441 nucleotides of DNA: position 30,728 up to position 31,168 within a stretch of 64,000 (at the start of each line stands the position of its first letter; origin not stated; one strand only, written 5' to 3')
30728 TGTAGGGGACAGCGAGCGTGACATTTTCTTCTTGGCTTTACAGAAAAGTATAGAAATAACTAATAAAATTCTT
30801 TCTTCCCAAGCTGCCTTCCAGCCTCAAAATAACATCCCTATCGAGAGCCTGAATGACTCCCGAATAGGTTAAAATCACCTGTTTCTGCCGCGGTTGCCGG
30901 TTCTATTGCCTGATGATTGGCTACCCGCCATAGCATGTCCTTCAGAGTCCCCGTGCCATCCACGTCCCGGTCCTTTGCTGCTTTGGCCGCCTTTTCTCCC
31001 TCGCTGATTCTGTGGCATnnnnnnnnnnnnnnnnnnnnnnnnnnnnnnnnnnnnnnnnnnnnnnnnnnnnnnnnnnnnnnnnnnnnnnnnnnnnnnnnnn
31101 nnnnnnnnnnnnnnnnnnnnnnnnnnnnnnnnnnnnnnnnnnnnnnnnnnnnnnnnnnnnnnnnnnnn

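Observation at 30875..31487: Tandem trio of KGG-repeat (YciG-like) small stress proteins missed by the ORF track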

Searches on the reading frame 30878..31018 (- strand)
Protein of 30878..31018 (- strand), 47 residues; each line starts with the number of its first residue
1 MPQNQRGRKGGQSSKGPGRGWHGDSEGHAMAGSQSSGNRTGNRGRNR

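Call 3: search_protein_families(library=pfam, proteins=[window:30878-31018:-], max_evalue=10)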
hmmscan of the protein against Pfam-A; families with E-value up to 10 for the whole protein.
seq(47 aa): 0 families

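Call 4: search_protein_families(library=ncbifam, proteins=[window:30878-31018:-], max_evalue=10)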
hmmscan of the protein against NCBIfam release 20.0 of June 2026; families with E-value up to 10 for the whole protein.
seq(47 aa): 0 families

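Call 8: find_encoding_contigs(protein=window:30878-31018:-, flank=5000, max_places=6)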
Protein seq(47 aa) (47 aa): no gene with exactly this product is on record in the collection.

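Call 12: find_homologous_proteins(query=window:30878-31018:-, max_evalue=0.01)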
Query seq(47 aa) (47 aa): 12 proteins with E <= 0.01 among 13 candidates.
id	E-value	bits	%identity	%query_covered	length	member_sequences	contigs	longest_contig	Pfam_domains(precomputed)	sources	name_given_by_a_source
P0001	6.1e-19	84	96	98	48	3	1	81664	-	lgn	-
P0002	2.2e-10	58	83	87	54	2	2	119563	-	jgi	jgi:hypothetical protein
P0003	8.2e-9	53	69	96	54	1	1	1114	-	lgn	-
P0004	1.3e-8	52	74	96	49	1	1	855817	-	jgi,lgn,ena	-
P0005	2.9e-7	48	80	87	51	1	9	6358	-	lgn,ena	-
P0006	2.4e-4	39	69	68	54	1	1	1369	-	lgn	-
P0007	3.0e-4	39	61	81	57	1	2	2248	-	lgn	-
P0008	4.4e-4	38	76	68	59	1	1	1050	-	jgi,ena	-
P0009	5.3e-4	38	84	53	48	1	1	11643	-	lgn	-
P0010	1.8e-3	36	83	51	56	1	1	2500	-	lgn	-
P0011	2.3e-3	36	60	81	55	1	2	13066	-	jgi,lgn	jgi:hypothetical protein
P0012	2.9e-3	36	60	81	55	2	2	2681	-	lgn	-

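Call 16: find_encoding_contigs(protein=P0001, flank=6000, max_places=6)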
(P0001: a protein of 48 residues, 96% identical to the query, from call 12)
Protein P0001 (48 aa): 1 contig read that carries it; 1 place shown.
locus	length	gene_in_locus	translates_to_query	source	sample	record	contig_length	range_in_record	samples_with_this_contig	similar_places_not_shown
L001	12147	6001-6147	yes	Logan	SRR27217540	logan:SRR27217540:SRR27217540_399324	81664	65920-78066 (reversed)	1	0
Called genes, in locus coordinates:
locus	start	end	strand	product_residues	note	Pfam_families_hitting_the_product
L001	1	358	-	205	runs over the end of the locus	PF00196:GerE (weak), PF08281:Sigma70_r4_2 (faint), PF13936:HTH_38 (faint), PF13384:HTH_23 (faint), PF00196:GerE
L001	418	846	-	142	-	PF21805:Imm5_like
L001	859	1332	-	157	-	PF16242:Pyrid_ox_like (weak), PF01243:PNPOx_N, PF12900:Pyridox_ox_2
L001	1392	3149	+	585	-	PF13181:TPR_8 (faint), PF00515:TPR_1 (faint), PF07719:TPR_2 (faint), PF13374:TPR_10 (faint), PF13428:TPR_14 (faint), PF13424:TPR_12 (weak), PF13174:TPR_6 (faint), PF13432:TPR_16 (faint), +1 more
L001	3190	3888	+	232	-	-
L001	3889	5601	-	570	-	PF17957:Big_7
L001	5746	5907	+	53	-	PF10685:KGG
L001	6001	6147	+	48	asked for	-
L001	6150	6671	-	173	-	PF18921:Cyanophycin_syn (weak)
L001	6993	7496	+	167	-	-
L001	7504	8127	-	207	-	PF14681:UPRTase, PF00156:Pribosyltran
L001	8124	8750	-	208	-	PF00156:Pribosyltran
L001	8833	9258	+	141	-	-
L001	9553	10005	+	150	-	-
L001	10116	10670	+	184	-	-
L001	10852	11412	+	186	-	PF00583:Acetyltransf_1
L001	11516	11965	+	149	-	PF03734:YkuD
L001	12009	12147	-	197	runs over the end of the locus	-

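Call 18: find_encoding_contigs(protein=P0004, flank=5000, max_places=4)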
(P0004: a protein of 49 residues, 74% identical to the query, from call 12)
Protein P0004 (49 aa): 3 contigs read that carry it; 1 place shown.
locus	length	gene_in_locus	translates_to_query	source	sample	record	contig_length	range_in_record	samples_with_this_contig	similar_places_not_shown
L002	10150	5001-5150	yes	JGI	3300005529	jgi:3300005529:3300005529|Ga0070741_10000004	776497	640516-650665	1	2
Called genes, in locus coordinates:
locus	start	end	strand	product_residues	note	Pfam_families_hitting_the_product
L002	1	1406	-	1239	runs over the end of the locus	PF04997:RNA_pol_Rpb1_1, PF00623:RNA_pol_Rpb1_2, PF04983:RNA_pol_Rpb1_3, PF04998:RNA_pol_Rpb1_5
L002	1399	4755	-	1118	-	PF04563:RNA_pol_Rpb2_1, PF04561:RNA_pol_Rpb2_2, PF04565:RNA_pol_Rpb2_3, PF10385:RNA_pol_Rpb2_45, PF00562:RNA_pol_Rpb2_6, PF04560:RNA_pol_Rpb2_7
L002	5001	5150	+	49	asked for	-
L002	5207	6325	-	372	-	-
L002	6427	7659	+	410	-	-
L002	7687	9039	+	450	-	PF01411:tRNA-synt_2c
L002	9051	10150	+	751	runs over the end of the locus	-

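Call 19: find_encoding_contigs(protein=P0002, flank=5000, max_places=4)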
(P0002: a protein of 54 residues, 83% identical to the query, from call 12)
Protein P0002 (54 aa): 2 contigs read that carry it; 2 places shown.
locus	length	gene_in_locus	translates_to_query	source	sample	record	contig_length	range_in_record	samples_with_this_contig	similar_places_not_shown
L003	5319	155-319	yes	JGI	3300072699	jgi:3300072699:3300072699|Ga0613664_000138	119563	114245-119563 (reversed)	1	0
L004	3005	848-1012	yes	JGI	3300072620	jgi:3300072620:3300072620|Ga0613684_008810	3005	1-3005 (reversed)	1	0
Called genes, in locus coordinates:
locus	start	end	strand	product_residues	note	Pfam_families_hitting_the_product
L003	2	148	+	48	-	?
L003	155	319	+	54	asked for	-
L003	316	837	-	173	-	PF18921:Cyanophycin_syn (weak)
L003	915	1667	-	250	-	PF01996:F420_ligase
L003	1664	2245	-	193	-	PF02592:Vut_1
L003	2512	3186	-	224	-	PF08003:Methyltransf_9, PF13489:Methyltransf_23, PF02353:CMAS (weak), PF05219:DREV, PF13847:Methyltransf_31, PF08241:Methyltransf_11, PF08242:Methyltransf_12, PF13649:Methyltransf_25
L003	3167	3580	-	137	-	PF08327:AHSA1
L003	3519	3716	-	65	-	-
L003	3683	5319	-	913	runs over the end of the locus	PF07517:SecA_DEAD, PF01043:SecA_PP_bind, PF21090:P-loop_SecA, PF07516:SecA_SW, PF02810:SEC-C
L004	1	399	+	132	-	?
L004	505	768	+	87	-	-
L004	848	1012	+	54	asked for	-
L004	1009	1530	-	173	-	PF18921:Cyanophycin_syn (weak)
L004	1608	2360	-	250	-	PF01996:F420_ligase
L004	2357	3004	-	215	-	?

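Call 23: find_related_loci(query=A1, collection=genome_contigs, flank=4000)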
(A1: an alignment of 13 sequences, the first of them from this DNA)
Query A1 (47 aa) in genome_contigs; peptide patterns used: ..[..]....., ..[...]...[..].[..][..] (x = any residue, [..] = any of these).
404 stretches matched a pattern; 60 encode a relative of the query (tblastn E <= 1e-3); 60 distinct loci.
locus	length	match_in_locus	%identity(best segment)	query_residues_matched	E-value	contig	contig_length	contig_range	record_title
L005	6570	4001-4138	100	1-46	6e-25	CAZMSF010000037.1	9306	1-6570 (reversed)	MAG TPA_asm: uncultured Gammaproteobacteria bacterium isolate SRP135725_co1_372 genome assembly, contig: NODE_10598_leng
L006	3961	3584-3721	98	1-46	3e-24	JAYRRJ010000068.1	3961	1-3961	MAG: Candidatus Levyibacteriota bacterium isolate XM1_ASGE3bin.27 k141_393075, whole genome shotgun sequence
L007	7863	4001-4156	67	1-46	2e-11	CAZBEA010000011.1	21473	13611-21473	MAG TPA_asm: uncultured Gammaproteobacteria bacterium isolate binchicken_co16_305 genome assembly, contig: NODE_4098_len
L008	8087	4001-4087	77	14-43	6e-9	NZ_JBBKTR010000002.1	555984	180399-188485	Pontibacter sp. H249 2, whole genome shotgun sequence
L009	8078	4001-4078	81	17-43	2e-8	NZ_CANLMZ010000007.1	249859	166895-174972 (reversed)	Uncultured Pontibacter sp. isolate 905.fasta NODE_12, whole genome shotgun sequence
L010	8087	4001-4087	73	14-43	3e-8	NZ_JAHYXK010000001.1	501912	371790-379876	Pontibacter aydingkolensis strain KACC 19255 contig1, whole genome shotgun sequence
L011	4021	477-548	75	16-39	2e-7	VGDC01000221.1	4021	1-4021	MAG: Alphaproteobacteria bacterium isolate M_DeepCast_400m_m1_040 M_DeepCast_400m_m1_040_Ga0194112_10052976, whole genom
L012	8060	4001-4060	90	16-35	1e-7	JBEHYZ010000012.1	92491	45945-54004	MAG: Pseudomonadota bacterium isolate ESF1.bin.85 NODE_273_length_92491_cov_11.517155, whole genome shotgun sequence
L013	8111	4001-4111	57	2-38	1e-7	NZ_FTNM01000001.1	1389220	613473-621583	Pontibacter lucknowensis strain DM9, whole genome shotgun sequence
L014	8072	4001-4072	83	15-38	1e-7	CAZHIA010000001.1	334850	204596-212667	MAG TPA_asm: uncultured Candidatus Saccharibacteria bacterium isolate SRP257259_co1_13 genome assembly, contig: NODE_15_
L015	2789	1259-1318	90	16-35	1e-7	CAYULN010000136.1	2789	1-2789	MAG TPA_asm: uncultured Caulobacteraceae bacterium isolate binchicken_co84_387 genome assembly, contig: k141_2793249, wh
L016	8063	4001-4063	90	15-35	1e-7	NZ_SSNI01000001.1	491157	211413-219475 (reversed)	Pontibacter pamirensis strain TRT317 Scaffold1_1, whole genome shotgun sequence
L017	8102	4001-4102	65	7-37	3e-7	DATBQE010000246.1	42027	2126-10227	MAG TPA_asm: Burkholderiaceae bacterium isolate SMAG_U4095 k141_888119, whole genome shotgun sequence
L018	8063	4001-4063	86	18-38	4e-7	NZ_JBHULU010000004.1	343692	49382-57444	Pontibacter locisalis strain KCTC 42498 velvet_auto_127_4, whole genome shotgun sequence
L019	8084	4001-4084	68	14-41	6e-7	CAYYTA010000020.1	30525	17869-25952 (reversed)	MAG TPA_asm: uncultured Caulobacteraceae bacterium isolate binchicken_co84_479 genome assembly, contig: k141_587852, who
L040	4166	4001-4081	63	16-45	2e-5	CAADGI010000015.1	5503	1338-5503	uncultured Alphaproteobacteria bacterium isolate PRO1.fa.gz genome assembly, contig: k127_764314, whole genome shotgun s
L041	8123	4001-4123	52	7-41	2e-5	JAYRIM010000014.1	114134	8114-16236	MAG: Candidatus Levyibacteriota bacterium isolate SZ_szas25bin.53 k141_811442, whole genome shotgun sequence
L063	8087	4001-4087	48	4-32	1e-4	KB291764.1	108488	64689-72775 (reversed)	Brevundimonas diminuta 470-4 genomic scaffold Scfld395, whole genome shotgun sequence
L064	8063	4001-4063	71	18-38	1e-4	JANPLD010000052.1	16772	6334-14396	MAG: Alphaproteobacteria bacterium isolate VAR_61_metabat_105 VAR_61_k141_4047797, whole genome shotgun sequence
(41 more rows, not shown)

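Call 54: predict_structure(alignment_id=A1)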
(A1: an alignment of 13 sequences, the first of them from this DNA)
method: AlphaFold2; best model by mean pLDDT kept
length: 47 residues; sequences in the alignment: 13
mean_pLDDT: 58.4   pTM: 0.12
mean pLDDT of the five models: 58.4, 57.6, 55.8, 53.6, 53.2
residues with pLDDT >= 90: 0; 70-90: 0; 50-70: 43; < 50: 4
segments of 3 or more residues with pLDDT < 50: none
pLDDT, mean of each block of 10 residues (from residue 1): 55 55 60 62 60
secondary structure: DSSP gave nothing for this model
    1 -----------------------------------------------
elements in order:

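Call 55: search_protein_representatives(alignment_id=A1)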
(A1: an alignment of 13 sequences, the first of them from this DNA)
Query: 13 sequences, 51 profile positions. Proteins with E-value up to 0.001 (for the whole library): 89; up to 1e-10: 11; up to 1e-30: 0. The best 89 are listed.
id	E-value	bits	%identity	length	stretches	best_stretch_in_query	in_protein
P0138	1.6e-22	95.8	-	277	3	13-49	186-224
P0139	2.4e-16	76.0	-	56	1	1-50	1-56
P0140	1.2e-15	73.8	-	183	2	10-50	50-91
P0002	3.0e-15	72.5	-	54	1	9-51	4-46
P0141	1.8e-14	70.0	-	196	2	4-49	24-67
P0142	8.6e-14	67.9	-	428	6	1-43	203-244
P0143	8.9e-13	64.6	-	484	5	16-42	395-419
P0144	1.0e-12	64.4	-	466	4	14-42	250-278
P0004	5.3e-12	62.1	-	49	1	14-51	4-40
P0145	8.0e-12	61.6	-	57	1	5-50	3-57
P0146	6.4e-11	58.7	-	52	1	2-50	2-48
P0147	2.3e-10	56.9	-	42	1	15-50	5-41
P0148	3.1e-10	56.5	-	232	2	4-50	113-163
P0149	1.8e-09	54.0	-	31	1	25-49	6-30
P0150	1.9e-09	53.9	-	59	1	6-49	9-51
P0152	5.2e-09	52.6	-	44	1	1-49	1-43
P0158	2.1e-07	47.4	-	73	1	28-50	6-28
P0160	2.9e-07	47.0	-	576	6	28-43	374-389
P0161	3.2e-07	46.8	-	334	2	23-50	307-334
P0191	3.0e-05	40.5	-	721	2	28-42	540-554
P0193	4.4e-05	40.0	-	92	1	22-44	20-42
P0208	1.9e-04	37.9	-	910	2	23-42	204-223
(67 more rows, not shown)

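Call 56: search_protein_families(library=pfam, proteins=[P0138, P0140, P0141, P0142, P0143, P0144, P0160, P0191, P0208, P0161], max_evalue=0.001)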
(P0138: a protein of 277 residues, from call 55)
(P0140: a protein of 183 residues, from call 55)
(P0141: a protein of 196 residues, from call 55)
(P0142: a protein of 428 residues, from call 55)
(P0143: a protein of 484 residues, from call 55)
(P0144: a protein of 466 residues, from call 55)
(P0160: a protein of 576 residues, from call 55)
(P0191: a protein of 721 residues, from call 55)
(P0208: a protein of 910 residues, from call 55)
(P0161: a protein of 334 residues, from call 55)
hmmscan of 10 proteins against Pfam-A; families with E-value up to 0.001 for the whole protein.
P0138 (277 aa): 0 families

P0140 (183 aa): 0 families

P0141 (196 aa): 0 families

P0142 (428 aa): 1 family
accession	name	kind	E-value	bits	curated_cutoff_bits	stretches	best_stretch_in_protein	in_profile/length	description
PF01814.28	Hemerythrin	-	6.8e-16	59.3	25.3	1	31-142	2-121/127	Hemerythrin HHE cation binding domain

P0143 (484 aa): 1 family
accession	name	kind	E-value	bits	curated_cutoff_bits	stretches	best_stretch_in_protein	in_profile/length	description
PF01814.28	Hemerythrin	-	7.5e-13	49.5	25.3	1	38-150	2-121/127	Hemerythrin HHE cation binding domain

P0144 (466 aa): 0 families

P0160 (576 aa): 2 families
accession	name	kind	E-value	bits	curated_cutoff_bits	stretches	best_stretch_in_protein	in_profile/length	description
PF00187.25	Chitin_bind_1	-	1.1e-08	35.7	27.8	0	240-273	1-30/38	Chitin recognition protein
PF23548.1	Zn_ribbon_FGT1_2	-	0.00047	20.1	27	0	447-455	17-25/35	FORGETTER1 second zinc ribbon domain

P0191 (721 aa): 0 families

P0208 (910 aa): 0 families

P0161 (334 aa): 0 families

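Call 65: search_protein_families(library=pfam, proteins=[L040:3035-4102:+, L017:3047-4552:+, L041:3305-4090:+, L063:2351-4231:+, L012:3620-4429:+, L064:3101-4069:+], max_evalue=0.001)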
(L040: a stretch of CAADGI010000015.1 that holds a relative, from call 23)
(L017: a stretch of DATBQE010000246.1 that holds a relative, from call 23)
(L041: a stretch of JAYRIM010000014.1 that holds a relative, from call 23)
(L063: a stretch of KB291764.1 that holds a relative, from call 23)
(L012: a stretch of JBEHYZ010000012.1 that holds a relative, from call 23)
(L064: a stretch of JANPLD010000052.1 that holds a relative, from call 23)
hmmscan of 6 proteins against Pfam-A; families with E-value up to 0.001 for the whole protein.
L040:3035-4102:+ (355 aa): 1 family
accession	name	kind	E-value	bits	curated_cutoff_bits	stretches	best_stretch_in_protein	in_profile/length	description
PF05974.18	DUF892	-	3.5e-58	196.6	23.7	1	24-180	1-158/159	Domain of unknown function (DUF892)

L017:3047-4552:+ (501 aa): 1 family
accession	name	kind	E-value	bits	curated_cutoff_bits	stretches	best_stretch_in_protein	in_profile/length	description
PF01814.28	Hemerythrin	-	6.9e-12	46.4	25.3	1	56-163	5-121/127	Hemerythrin HHE cation binding domain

L041:3305-4090:+ (261 aa): 1 family
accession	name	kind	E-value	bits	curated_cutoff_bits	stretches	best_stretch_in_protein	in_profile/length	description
PF11181.13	YflT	-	1.1e-13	52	26.2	1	19-86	4-69/99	Heat induced stress protein YflT domain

L063:2351-4231:+ (626 aa): 1 family
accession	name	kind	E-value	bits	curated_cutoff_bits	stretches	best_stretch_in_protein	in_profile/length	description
PF01814.28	Hemerythrin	-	8.5e-11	42.9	25.3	1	155-265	2-120/127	Hemerythrin HHE cation binding domain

L012:3620-4429:+ (269 aa): 0 families

L064:3101-4069:+ (322 aa): 0 families

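Call 73: list_cluster_members(proteins=[P0150, P0139, P0147, P0149, P0158, P0193, P0142, P0141, P0152, P0146])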
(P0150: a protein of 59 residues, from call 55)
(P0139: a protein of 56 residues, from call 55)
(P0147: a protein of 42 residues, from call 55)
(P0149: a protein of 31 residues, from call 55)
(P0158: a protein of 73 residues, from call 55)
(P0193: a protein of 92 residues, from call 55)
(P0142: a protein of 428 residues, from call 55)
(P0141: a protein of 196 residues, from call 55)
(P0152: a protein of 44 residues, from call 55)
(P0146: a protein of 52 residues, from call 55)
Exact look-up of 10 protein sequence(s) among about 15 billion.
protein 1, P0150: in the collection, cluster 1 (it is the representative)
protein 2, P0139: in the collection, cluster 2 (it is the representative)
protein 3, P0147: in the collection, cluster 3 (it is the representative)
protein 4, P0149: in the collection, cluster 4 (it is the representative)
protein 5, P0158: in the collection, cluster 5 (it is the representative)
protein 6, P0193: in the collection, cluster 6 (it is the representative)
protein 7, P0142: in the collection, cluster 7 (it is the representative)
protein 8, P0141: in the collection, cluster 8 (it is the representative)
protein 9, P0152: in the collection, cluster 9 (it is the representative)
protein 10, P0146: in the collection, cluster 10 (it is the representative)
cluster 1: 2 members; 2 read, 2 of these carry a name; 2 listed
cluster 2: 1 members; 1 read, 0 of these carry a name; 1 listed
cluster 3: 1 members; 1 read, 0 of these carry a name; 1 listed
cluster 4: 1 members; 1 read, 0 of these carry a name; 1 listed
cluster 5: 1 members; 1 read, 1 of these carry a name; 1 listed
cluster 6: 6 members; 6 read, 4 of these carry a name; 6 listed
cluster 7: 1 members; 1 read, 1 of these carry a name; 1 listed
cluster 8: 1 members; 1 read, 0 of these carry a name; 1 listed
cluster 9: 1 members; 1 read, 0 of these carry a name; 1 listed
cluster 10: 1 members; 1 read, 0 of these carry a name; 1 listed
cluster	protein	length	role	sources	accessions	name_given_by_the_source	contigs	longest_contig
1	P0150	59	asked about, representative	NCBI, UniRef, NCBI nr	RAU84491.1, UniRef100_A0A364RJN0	hypothetical protein DP923_02225 [Pontibacter arcticus] | Uncharacterized protein n=1 Tax=Pontibacter arcticus TaxID=2080288 RepID=A0A364RJN0_9BACT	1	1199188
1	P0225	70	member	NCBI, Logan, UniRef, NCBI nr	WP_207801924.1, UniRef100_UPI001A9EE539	hypothetical protein [Pontibacter arcticus] | hypothetical protein n=1 Tax=Pontibacter arcticus TaxID=2080288 RepID=UPI001A9EE539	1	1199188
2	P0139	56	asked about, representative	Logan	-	-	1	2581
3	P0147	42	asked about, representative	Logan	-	-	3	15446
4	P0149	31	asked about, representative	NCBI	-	-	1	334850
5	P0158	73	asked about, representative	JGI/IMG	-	general stress protein YciG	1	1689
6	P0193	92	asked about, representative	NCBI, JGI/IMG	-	general stress protein YciG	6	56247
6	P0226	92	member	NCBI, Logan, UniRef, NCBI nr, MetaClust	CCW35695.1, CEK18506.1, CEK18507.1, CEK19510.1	hypothetical protein CWRG_02190 [Chthonomonas calidirosea] | Stress-induced bacterial acidophilic repeat motif n=1 Tax=Chthonomonas calidirosea ... | hypothetical protein [Chthonomonas calidirosea]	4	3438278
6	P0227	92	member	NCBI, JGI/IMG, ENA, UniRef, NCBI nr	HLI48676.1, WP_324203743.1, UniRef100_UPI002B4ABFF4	MAG TPA: hypothetical protein VKV18_08330 [Chthonomonas sp.] | hypothetical protein n=1 Tax=Chthonomonas sp. TaxID=2282153 RepID=UPI002B4ABFF4 | hypothetical protein [Chthonomonas sp.]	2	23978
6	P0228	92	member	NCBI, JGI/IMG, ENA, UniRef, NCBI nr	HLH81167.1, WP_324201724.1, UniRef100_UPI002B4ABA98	MAG TPA: hypothetical protein VKV29_12900 [Chthonomonas sp.] | hypothetical protein n=1 Tax=Chthonomonas sp. TaxID=2282153 RepID=UPI002B4ABA98 | hypothetical protein [Chthonomonas sp.]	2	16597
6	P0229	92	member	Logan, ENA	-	-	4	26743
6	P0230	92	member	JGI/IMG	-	-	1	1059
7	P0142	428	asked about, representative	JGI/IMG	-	hemerythrin superfamily protein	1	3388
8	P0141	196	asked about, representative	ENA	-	-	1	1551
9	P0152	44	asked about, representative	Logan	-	-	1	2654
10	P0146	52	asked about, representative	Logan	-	-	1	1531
